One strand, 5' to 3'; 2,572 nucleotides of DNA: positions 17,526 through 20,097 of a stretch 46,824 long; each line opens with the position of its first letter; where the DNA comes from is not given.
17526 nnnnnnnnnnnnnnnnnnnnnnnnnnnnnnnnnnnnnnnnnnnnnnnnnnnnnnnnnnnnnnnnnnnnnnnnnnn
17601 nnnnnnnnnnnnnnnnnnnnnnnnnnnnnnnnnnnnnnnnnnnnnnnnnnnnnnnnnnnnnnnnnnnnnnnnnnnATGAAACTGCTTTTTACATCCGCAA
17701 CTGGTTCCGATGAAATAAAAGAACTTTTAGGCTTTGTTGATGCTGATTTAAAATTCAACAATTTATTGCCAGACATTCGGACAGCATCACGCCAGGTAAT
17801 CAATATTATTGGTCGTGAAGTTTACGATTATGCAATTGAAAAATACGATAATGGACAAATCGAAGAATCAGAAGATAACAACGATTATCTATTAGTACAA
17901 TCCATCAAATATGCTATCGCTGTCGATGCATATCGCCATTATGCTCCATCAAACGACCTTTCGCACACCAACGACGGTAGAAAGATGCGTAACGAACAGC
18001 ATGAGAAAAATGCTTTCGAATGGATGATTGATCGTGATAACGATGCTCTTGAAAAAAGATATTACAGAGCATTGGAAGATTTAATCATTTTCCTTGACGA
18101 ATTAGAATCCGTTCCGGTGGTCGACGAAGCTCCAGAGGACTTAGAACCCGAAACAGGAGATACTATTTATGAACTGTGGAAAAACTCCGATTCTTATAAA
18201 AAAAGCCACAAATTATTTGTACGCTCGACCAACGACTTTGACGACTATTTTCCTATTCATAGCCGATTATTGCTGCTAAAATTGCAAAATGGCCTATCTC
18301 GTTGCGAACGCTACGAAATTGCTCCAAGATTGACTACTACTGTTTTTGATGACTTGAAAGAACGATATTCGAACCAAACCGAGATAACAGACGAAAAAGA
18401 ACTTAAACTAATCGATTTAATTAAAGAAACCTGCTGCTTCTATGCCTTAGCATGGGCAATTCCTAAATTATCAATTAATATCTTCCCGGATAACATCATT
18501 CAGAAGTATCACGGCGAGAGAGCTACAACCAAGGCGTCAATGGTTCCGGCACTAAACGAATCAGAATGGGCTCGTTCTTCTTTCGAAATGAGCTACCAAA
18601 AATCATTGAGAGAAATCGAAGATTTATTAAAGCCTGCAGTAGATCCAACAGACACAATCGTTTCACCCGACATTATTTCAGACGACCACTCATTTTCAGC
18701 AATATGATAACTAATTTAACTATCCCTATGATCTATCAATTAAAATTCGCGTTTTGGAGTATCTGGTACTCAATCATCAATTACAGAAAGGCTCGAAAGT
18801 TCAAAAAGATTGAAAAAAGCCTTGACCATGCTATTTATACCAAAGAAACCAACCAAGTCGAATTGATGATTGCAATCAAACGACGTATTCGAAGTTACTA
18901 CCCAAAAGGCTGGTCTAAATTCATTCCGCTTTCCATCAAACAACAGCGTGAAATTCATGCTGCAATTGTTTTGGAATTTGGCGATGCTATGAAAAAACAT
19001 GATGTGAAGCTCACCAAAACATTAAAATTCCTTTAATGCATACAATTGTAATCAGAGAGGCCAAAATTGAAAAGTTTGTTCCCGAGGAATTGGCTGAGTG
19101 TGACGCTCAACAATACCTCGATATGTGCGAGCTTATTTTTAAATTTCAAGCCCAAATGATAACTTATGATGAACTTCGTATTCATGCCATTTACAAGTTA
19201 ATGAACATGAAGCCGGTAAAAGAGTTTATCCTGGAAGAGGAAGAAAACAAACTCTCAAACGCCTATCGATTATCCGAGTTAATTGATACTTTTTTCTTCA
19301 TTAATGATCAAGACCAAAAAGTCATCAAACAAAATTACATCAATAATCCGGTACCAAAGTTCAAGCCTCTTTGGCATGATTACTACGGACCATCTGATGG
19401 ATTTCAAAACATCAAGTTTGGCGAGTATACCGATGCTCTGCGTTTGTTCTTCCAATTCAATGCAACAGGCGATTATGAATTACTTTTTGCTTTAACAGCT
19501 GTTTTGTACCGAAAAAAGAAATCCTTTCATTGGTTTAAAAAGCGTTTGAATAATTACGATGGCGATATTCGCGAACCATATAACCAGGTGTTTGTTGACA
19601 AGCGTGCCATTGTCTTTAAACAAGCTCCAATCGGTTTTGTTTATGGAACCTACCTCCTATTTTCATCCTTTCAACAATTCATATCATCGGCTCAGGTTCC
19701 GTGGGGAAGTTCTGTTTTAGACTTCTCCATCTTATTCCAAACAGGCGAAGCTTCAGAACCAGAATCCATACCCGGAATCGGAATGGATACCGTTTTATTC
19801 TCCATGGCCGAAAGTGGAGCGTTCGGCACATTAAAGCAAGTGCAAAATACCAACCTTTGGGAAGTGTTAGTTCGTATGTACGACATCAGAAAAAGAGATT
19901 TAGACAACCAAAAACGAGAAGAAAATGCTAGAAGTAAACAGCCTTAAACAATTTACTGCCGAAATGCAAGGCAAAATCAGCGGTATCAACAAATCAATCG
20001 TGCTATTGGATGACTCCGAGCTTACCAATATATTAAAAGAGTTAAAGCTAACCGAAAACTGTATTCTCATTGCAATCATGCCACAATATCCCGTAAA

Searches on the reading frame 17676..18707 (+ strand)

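Call 22: search_protein_families(library=phrogs, proteins=[window:17676-18707:+])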
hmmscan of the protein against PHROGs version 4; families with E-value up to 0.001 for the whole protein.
window:17676-18707:+ (343 aa): 1 family
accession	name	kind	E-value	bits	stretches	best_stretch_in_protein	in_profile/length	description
phrog_27760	-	unknown function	3.3e-56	191.9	2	1-142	1-140/320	-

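Call 59: search_protein_families(library=pfam, proteins=[window:17676-18707:+], max_evalue=0.01)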
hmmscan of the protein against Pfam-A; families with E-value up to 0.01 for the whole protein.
window:17676-18707:+ (343 aa): 1 family
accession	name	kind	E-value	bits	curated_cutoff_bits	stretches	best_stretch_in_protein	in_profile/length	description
PF20459.4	DUF6712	-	1.4e-10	41.6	25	1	43-142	3-103/121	Family of unknown function (DUF6712)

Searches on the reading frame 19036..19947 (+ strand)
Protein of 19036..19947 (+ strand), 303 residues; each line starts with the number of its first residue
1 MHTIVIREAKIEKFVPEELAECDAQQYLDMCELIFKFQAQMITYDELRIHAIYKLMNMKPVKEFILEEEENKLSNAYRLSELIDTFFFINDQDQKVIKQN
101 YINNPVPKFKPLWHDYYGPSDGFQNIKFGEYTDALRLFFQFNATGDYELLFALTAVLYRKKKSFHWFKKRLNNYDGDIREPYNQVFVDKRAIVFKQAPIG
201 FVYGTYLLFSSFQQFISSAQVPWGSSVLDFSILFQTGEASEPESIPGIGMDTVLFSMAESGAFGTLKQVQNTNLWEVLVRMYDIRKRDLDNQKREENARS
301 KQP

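Call 22: search_protein_families(library=phrogs, proteins=[window:19036-19947:+])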
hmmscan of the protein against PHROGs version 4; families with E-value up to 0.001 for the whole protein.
window:19036-19947:+ (303 aa): 1 family
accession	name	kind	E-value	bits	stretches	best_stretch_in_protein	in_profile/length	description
phrog_25418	-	unknown function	2.2e-87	294.3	1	1-293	1-285/293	-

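Call 59: search_protein_families(library=pfam, proteins=[window:19036-19947:+], max_evalue=0.01)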
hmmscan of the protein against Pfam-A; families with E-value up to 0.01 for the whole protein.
window:19036-19947:+ (303 aa): 0 families
